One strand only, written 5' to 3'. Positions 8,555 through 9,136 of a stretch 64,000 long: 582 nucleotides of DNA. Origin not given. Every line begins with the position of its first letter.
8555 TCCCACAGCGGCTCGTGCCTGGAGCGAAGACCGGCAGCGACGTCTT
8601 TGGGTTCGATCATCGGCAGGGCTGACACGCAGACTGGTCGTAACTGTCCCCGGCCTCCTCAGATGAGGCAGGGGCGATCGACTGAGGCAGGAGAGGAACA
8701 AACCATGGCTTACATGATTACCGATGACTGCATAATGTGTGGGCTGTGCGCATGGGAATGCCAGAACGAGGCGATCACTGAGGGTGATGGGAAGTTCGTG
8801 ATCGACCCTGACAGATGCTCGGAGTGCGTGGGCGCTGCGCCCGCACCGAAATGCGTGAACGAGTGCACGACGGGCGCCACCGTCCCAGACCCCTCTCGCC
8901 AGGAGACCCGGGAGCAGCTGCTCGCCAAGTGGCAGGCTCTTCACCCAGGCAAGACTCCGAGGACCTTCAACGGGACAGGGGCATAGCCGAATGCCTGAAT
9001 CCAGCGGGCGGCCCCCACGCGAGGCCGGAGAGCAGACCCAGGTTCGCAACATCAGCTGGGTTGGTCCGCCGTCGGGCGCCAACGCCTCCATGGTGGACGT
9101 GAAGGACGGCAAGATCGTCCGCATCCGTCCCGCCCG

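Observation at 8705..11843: AthL-like transhydroxylase with no canonical Fe-S beta subunit; its parts appear to be split into separate small ORFs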

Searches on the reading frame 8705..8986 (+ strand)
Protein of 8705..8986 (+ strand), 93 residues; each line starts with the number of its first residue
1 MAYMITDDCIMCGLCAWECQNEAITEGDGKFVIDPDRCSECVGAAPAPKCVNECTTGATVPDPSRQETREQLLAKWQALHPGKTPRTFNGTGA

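Call 4: search_protein_families(library=pfam, proteins=[window:8705-8986:+], max_evalue=0.01)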
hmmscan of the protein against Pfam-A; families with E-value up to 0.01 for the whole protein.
window:8705-8986:+ (93 aa): 6 families
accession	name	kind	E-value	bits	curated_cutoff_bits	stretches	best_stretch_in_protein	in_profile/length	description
PF00037.32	Fer4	-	1.8e-07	31.1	21.1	1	5-25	4-24/24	4Fe-4S binding domain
PF13187.11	Fer4_9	-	0.00033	21.1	27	1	8-58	1-51/52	4Fe-4S dicluster domain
PF12838.12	Fer4_7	-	0.0006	20.7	27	1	9-58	2-52/52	4Fe-4S dicluster domain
PF13484.11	Fer4_16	-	0.00065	20.9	30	0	9-40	2-31/66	4Fe-4S double cluster binding domain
PF12797.12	Fer4_2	-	0.0024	18.2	24.5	0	3-19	4-20/22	4Fe-4S binding domain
PF13237.11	Fer4_10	-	0.0028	18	25.5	1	5-54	5-52/53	4Fe-4S dicluster domain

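Call 10: search_solved_structures(query=window:8705-8986:+, max_evalue=0.01, show_alignments=2)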
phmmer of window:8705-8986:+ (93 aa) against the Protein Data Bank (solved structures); distinct sequences matched with E-value up to 0.01: 36.
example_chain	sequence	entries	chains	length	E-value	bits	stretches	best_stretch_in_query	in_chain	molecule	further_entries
3eun_A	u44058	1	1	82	4.8e-20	75.1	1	2-79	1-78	Ferredoxin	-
1rgv_A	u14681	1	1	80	2.8e-19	72.6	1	4-80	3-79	ferredoxin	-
1blu_A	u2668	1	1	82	4.2e-19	72.1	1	2-79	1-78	FERREDOXIN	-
3exy_A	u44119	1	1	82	2.2e-18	69.8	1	2-79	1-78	Ferredoxin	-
2zvs_A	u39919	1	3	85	2.9e-16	63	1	3-81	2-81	Uncharacterized ferredoxin-like protein yfhL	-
2fgo_A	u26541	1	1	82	6.7e-16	61.8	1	4-79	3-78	Ferredoxin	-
9g03_E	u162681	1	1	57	7.5e-14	55.2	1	1-61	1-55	Ferredoxin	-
1clf_A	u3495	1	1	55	1.2e-09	41.8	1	2-60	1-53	FERREDOXIN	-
1fdn_A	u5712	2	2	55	1.2e-07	35.4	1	2-45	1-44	FERREDOXIN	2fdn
9eri_B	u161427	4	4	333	1.8e-07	34.8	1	2-41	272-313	Na(+)-translocating ferredoxin:NAD(+) oxidoreductase complex subunit B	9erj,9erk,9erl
1fca_A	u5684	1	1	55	1.9e-07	34.7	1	2-45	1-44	FERREDOXIN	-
1dur_A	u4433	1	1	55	0.00011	25.9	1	2-61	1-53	2[4FE-4S] FERREDOXIN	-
1g3o_A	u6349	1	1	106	0.00018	25.2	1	2-64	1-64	7FE FERREDOXIN I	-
2fd2_A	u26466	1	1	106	0.00018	25.1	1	2-64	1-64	FERREDOXIN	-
1pc4_A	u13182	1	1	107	0.00019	25.1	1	1-65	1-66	Ferredoxin I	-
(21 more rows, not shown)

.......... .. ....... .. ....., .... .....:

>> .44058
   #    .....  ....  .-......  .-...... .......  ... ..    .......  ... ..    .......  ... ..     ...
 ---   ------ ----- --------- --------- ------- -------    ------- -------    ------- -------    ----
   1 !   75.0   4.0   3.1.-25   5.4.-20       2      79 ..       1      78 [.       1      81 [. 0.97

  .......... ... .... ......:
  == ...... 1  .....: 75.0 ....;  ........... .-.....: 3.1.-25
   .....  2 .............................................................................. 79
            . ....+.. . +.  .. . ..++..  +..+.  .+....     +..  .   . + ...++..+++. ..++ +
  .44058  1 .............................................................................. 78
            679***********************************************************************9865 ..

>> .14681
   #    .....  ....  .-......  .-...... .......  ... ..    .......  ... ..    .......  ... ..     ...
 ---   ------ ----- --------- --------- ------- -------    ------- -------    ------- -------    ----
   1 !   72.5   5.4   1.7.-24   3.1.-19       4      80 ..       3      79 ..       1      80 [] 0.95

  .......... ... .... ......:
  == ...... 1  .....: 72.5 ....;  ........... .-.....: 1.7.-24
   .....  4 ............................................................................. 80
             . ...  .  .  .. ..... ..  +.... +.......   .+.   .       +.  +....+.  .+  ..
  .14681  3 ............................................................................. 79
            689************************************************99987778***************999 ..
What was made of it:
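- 8705..8986 (+): YfhL/Alvin-type 2[4Fe-4S] ferredoxin. It is a member of the flavoprotein module and not a fragment of BthL. PDB 3EUN at 4.8e-20 (call 10).
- On YfhL / Alvin-type 2[4Fe-4S] ferredoxin (8705-8986): 3EUN at 4.8e-20 (call 10).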

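Call 50: list_cluster_members(proteins=[P0001, P0002, window:8705-8986:+])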
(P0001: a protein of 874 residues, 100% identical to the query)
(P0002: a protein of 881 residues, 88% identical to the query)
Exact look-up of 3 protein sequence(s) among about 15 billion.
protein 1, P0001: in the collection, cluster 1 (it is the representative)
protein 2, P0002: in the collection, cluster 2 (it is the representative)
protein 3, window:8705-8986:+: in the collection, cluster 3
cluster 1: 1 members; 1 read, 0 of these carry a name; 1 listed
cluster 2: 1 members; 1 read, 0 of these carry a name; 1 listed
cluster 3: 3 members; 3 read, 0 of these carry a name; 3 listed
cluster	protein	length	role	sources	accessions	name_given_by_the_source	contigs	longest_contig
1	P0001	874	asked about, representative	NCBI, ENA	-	-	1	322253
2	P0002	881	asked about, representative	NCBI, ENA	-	-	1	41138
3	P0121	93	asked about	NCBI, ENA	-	-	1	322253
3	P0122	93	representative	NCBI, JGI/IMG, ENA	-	-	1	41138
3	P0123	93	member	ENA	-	-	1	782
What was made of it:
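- Tried and rejected: Cluster look-up gave no accessions (call 50).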

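Call 51: search_protein_families(library=ncbifam, proteins=[window:8705-8986:+], max_evalue=0.001)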
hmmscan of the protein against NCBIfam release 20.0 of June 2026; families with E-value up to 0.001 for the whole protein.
window:8705-8986:+ (93 aa): 13 families
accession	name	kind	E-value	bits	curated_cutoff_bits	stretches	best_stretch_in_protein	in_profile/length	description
NF033683.1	di_4Fe-4S_YfhL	equivalog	9.5e-25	86.7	86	1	1-78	1-79/80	YfhL family 4Fe-4S dicluster ferredoxin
NF058577.1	FdxA_fam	equivalog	1.8e-15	56.9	65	1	1-58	1-52/52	4Fe-4S ferredoxin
NF045490.1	FdxA_Protbact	equivalog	2e-08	34.4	135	1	1-73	1-69/104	ferredoxin FdxA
NF005504.0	PRK07118.1-3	equivalog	4.8e-06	26.1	437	1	7-60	219-266/293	Fe-S cluster domain-containing protein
NF040770.1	hetero_SS_HdrA2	exception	8.2e-06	24.2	1100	1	2-80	572-641/777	CoB-CoM heterodisulfide reductase HdrA2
NF045874.1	Vhu_polyferre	exception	1.1e-05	24.4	600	1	4-46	125-167/381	F420-non-reducing hydrogenase associated-polyferredoxin VhuB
NF038196.1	ferrodoxin_EFR1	subfamily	2.3e-05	24.6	75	1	3-59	180-229/242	EFR1 family ferrodoxin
NF043069.1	T4HPD_activ_SAM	equivalog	3.3e-05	23.4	425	1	5-58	49-96/299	trans-4-hydroxy-L-proline dehydratase activase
TIGR04041.1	activase_YjjW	hypoth_equivalog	9.2e-05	22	250.2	1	7-59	41-87/276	YjjW family glycine radical enzyme activase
TIGR03224.1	benzo_boxA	equivalog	0.0001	21.4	459.2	1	8-59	11-56/411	benzoyl-CoA 2,3-epoxidase subunit BoxA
TIGR04105.1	FeFe_hydrog_B1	subfamily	0.00025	19.9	450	1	2-58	106-158/462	monomeric [FeFe] hydrogenase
NF041891.1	hdrA_Methbact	equivalog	0.00071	17.9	1300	1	2-58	567-617/762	ferredoxin:CoB-CoM heterodisulfide reductase subunit HdrA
NF005503.0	PRK07118.1-2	equivalog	0.00092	18.5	252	1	8-55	213-259/292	RnfABCDGE type electron transport complex subunit B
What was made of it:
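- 8705..8986 (+): NCBIfam NF033683 at 86.7 bits against a cutoff of 86 (call 51).
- On YfhL / Alvin-type 2[4Fe-4S] ferredoxin (8705-8986): NF033683 scores 86.7 bits against a cutoff of 86 (call 51).
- Closest known: Alvin-type / YfhL 2[4Fe-4S] ferredoxins. Same: It reaches the NCBIfam YfhL cutoff (calls 10, 51).
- Checked: It matches PDB 3EUN/1BLU at about 5e-20 (call 10) and NCBIfam YfhL-family NF033683 at 86.7 bits against a cutoff of 86 (call 51).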

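Call 59: find_homologous_proteins(query=window:8705-8986:+, max_evalue=1e-10)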
Query window:8705-8986:+ (93 aa): 51 proteins with E <= 1e-10 among 55 candidates.
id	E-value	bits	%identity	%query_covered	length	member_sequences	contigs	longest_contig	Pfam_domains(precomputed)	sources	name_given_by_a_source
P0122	1.5e-52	194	89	99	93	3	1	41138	PF00037.33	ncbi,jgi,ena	-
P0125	3.1e-44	167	84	95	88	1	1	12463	PF00037.33,PF12838.13,PF13237.12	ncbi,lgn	-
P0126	1.6e-43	165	80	95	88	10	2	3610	PF00037.33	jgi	jgi:ferredoxin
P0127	8.1e-43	163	79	96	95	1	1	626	PF00037.33,PF12838.13,PF13237.12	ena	-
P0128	1.3e-42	162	78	95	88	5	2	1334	PF00037.33,PF12838.13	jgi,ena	jgi:ferredoxin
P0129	3.0e-41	158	77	95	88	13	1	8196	PF00037.33,PF12838.13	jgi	jgi:ferredoxin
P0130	3.1e-40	154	75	96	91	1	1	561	PF00037.33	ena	-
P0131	1.1e-30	124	65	91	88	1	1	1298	PF14697.12,PF12797.13,PF00037.33,PF12838.13,PF13237.12,PF13187.12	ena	-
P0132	2.1e-30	123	66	91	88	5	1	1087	PF00037.33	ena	-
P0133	3.1e-30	122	64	91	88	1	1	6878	PF14697.12,PF12797.13,PF00037.33,PF12838.13,PF13237.12,PF13187.12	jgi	-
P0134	8.5e-30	121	61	91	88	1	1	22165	PF14697.12,PF12797.13,PF00037.33,PF12838.13,PF13237.12,PF13187.12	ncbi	-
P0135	2.8e-29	119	62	91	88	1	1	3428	PF14697.12,PF12797.13,PF00037.33,PF12838.13,PF13187.12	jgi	-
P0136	6.7e-29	118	60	94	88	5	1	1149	PF12797.13,PF00037.33,PF13484.12,PF12838.13,PF13237.12,PF13183.12,PF13187.12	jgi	jgi:ferredoxin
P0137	1.5e-28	117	62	91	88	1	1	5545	PF12797.13,PF00037.33,PF12838.13,PF13187.12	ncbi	-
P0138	2.6e-27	113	61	91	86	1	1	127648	PF14697.12,PF12797.13,PF12837.13,PF00037.33,PF12838.13,PF13237.12,PF13187.12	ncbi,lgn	-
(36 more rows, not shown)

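Call 60: find_encoding_contigs(protein=P0125, flank=6000, max_places=2)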
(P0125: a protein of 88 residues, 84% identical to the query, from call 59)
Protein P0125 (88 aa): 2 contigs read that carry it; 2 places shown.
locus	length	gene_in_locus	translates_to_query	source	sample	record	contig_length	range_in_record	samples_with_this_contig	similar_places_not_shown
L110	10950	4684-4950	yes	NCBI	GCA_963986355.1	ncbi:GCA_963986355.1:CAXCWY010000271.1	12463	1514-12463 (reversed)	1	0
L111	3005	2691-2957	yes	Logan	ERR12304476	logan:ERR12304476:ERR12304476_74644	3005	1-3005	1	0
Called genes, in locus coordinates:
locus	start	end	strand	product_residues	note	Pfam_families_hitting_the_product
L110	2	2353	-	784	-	?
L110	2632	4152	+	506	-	PF00890:FAD_binding_2, PF01134:GIDA (faint), PF01266:DAO, PF03486:HI0933_like (faint), PF07992:Pyr_redox_2 (faint), PF12831:FAD_oxidored, PF13450:NAD_binding_8 (weak)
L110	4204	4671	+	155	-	-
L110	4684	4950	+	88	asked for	PF00037:Fer4 (weak), PF13237:Fer4_10 (weak), PF12838:Fer4_7 (faint)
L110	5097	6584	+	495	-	PF13458:Peripla_BP_6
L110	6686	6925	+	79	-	-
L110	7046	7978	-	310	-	PF00376:MerR (weak), PF13411:MerR_1, PF00440:TetR_N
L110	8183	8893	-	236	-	-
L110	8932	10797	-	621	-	PF02776:TPP_enzyme_N, PF00205:TPP_enzyme_M, PF02775:TPP_enzyme_C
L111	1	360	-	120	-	?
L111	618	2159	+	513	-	PF00890:FAD_binding_2, PF01134:GIDA (faint), PF01266:DAO, PF03486:HI0933_like (faint), PF07992:Pyr_redox_2 (faint), PF12831:FAD_oxidored, PF13450:NAD_binding_8 (weak)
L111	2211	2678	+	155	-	-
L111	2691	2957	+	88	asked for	PF00037:Fer4 (weak), PF13237:Fer4_10 (weak), PF12838:Fer4_7 (faint)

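Call 61: find_encoding_contigs(protein=P0129, flank=6000, max_places=2)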
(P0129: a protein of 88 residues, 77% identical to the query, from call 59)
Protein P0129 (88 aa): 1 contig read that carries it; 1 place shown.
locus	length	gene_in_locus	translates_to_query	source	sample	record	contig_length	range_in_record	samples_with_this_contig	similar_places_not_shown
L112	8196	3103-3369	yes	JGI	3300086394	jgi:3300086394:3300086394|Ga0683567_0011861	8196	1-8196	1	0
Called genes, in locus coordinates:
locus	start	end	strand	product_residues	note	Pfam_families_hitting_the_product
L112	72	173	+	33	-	-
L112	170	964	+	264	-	PF00106:adh_short, PF08659:KR, PF23441:SDR, PF13561:adh_short_C2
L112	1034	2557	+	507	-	PF00890:FAD_binding_2, PF01266:DAO, PF01494:FAD_binding_3 (faint), PF03486:HI0933_like (faint), PF07992:Pyr_redox_2 (faint), PF12831:FAD_oxidored, PF13450:NAD_binding_8 (weak)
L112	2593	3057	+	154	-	-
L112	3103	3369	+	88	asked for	PF00037:Fer4 (weak), PF12838:Fer4_7 (faint)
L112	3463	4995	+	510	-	PF13458:Peripla_BP_6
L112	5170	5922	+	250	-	-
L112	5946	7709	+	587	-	PF02129:Peptidase_S15, PF08530:PepX_C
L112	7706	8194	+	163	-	?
